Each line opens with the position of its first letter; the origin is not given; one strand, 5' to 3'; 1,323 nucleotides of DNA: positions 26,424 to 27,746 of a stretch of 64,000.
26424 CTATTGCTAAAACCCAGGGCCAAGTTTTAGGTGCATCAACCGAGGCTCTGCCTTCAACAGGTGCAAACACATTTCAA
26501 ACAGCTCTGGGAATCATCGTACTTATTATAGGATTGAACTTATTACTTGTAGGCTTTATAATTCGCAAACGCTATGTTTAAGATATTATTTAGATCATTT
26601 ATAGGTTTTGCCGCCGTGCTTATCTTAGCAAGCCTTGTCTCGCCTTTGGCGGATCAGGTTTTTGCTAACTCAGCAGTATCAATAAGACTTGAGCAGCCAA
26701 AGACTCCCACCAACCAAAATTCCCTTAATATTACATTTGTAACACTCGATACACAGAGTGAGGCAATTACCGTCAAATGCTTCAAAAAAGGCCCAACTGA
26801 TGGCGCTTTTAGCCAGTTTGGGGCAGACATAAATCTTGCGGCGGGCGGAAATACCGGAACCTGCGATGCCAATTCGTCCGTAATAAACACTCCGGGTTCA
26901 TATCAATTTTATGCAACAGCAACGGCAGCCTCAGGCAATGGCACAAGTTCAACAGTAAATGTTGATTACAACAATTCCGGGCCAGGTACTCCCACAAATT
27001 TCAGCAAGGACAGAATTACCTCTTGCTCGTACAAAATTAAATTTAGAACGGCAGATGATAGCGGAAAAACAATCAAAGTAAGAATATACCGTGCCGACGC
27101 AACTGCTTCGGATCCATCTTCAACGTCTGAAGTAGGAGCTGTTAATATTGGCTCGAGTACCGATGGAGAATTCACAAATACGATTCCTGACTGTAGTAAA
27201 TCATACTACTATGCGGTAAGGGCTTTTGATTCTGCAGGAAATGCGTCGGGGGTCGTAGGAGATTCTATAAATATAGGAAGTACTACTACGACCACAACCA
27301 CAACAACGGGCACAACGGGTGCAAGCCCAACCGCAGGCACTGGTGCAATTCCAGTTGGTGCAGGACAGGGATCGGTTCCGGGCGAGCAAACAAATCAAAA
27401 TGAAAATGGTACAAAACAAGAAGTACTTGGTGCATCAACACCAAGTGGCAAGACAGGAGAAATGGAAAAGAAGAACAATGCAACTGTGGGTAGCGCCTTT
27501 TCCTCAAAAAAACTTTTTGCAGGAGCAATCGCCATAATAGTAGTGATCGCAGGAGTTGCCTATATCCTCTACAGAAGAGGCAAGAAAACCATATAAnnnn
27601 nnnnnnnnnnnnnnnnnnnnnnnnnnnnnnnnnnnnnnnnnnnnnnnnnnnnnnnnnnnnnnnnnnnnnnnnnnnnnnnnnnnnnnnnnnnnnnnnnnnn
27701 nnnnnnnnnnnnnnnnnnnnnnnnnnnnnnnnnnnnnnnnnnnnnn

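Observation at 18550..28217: Two sortase-substrate modules sharing a non-canonical sorting signal with a conserved (Q)VLGAST box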

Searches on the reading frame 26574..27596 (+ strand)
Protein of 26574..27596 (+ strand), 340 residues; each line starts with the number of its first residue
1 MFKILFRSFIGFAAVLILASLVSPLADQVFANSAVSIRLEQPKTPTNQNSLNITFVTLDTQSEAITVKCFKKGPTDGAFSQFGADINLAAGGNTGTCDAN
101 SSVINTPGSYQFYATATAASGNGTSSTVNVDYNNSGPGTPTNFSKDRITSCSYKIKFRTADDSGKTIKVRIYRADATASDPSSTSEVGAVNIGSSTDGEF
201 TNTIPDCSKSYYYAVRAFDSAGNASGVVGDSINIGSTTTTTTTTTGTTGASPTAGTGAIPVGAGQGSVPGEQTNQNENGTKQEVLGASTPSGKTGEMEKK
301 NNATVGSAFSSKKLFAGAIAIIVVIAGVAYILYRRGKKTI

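Call 5: search_protein_families(library=ncbifam, proteins=[window:26574-27596:+], max_evalue=0.1)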
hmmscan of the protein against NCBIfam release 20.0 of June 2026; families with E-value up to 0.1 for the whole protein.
window:26574-27596:+ (340 aa): 0 families

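Call 6: search_protein_families(library=pfam, proteins=[window:26574-27596:+], max_evalue=0.1)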
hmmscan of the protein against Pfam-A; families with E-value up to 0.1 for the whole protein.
window:26574-27596:+ (340 aa): 0 families

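Call 26: find_homologous_proteins(query=window:26574-27596:+, max_evalue=0.00001)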
Query window:26574-27596:+ (340 aa): 220 proteins with E <= 0.00001 among 8000 candidates; the best 120 are listed.
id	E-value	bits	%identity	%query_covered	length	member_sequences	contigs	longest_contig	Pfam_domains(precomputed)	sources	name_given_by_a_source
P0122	2.4e-211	718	100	100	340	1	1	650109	-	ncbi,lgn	-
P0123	5.9e-123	428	64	99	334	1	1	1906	-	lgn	-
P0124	1.5e-113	397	61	99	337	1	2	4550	-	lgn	-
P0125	3.4e-106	373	58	91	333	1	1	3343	-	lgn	-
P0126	1.1e-105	371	52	100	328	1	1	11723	-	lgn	-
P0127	7.5e-103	362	60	86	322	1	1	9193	-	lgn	-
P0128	2.1e-102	361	56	91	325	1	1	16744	-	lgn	-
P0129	7.5e-101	356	54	100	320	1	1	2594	-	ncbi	-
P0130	2.1e-97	344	52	91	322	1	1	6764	-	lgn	-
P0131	9.4e-95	336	51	100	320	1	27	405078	-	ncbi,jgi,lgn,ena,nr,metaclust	ncbi:MAG: hypothetical protein A3C30_04445 [Candidatus Levybacteria bacterium RIFCSPHIGHO2_02_FULL_4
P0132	2.2e-93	331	49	100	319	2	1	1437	-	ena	-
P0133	6.3e-92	326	48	99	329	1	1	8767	-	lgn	-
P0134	3.0e-90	321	50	99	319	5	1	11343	-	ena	-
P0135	1.2e-89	319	49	99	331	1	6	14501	-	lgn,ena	-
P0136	1.4e-89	319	48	96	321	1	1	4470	-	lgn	-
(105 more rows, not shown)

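Call 36: predict_structure(alignment_id=A3)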
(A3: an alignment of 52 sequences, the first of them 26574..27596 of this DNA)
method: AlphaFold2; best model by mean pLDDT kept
length: 340 residues; sequences in the alignment: 52
mean_pLDDT: 79.4   pTM: 0.57
mean pLDDT of the five models: 79.4, 78.2, 78.1, 77.7, 76.3
residues with pLDDT >= 90: 201; 70-90: 35; 50-70: 25; < 50: 79
segments of 3 or more residues with pLDDT < 50: 25-28, 235-307
pLDDT, mean of each block of 10 residues (from residue 1): 76 78 51 88 95 97 97 98 97 96 96 97 97 95 97 98 97 82 88 98 96 96 93 48 39 40 42 43 44 44 47 79 94 80
secondary structure, 60 per line:
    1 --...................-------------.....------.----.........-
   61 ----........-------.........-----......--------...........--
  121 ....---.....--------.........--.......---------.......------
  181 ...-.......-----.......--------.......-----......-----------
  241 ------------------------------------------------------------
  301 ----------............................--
elements in order: H3-21 E35-39 E51-59 E65-72 E80-88 E94-99 E108-118 E121-124 E128-132 E141-149 E152-158 E168-174 E185-191 E197-203 E212-218 E224-229 H311-338

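Call 40: fold_search(model_id=the predicted structure, library=pdb)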
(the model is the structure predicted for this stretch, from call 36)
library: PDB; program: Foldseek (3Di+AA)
matches with E <= 10: 1992; with E <= 0.001: 442
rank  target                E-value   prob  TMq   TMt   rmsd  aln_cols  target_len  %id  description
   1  3f7p_D                1.1e-08  1.00  0.21  0.33  11.7       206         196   15  Crystal structure of a complex between integrin beta4 and plectin (released 2009-03-10)
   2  5e53_A                1.3e-08  1.00  0.37  0.43   6.0       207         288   15  Crystal structure of chicken CNTN1 FN1-FN3 domains (released 2016-08-31)
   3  3f7p_E                1.7e-08  1.00  0.23  0.34  10.0       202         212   16  Crystal structure of a complex between integrin beta4 and plectin (released 2009-03-10)
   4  1qg3_A                1.8e-08  1.00  0.21  0.33  11.7       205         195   15  CRYSTAL STRUCTURE OF A TANDEM PAIR OF FIBRONECTIN TYPE III DOMAINS FROM THE CYTOPLASMIC TAIL OF INTEGRIN ALPHA6 BETA4 (released 1999-08-20)
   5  1qg3_B                2.0e-08  1.00  0.22  0.34  10.2       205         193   14  CRYSTAL STRUCTURE OF A TANDEM PAIR OF FIBRONECTIN TYPE III DOMAINS FROM THE CYTOPLASMIC TAIL OF INTEGRIN ALPHA6 BETA4 (released 1999-08-20)
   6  3f7q_A                6.4e-08  1.00  0.22  0.33  10.6       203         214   16  First pair of Fibronectin type III domains and part of the connecting segment of the integrin beta4 (released 2009-03-10)
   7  5e53_D                7.2e-08  1.00  0.37  0.41   5.9       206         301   15  Crystal structure of chicken CNTN1 FN1-FN3 domains (released 2016-08-31)
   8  4q58_C                7.2e-08  1.00  0.23  0.35  10.2       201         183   14  Crystal structure of the plectin 1a actin-binding domain/integrin beta 4 fragment complex (released 2014-07-23)
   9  3f7p_C                8.4e-08  1.00  0.23  0.36  10.0       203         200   15  Crystal structure of a complex between integrin beta4 and plectin (released 2009-03-10)
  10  5e53_C                1.4e-07  1.00  0.33  0.38   6.5       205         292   15  Crystal structure of chicken CNTN1 FN1-FN3 domains (released 2016-08-31)
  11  4q58_D                1.6e-07  1.00  0.23  0.37   9.7       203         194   14  Crystal structure of the plectin 1a actin-binding domain/integrin beta 4 fragment complex (released 2014-07-23)
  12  8jmw_A                1.7e-07  1.00  0.23  0.16  13.8       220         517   14  Fibril form of serine peptidase Vpr (released 2023-12-06)
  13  1kv3_A                5.3e-07  1.00  0.27  0.16  12.6       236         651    7  HUMAN TISSUE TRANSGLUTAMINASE IN GDP BOUND FORM (released 2002-03-13)
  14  7mrk_D                5.6e-07  1.00  0.31  0.34   7.3       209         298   14  Chicken CNTN4 APP complex (released 2022-01-05)
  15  5gni_A                8.1e-07  1.00  0.20  0.30  11.8       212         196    9  The crystal structure of PECAM-1 IgL1-2 trans-homophilic dimer (released 2016-12-21)
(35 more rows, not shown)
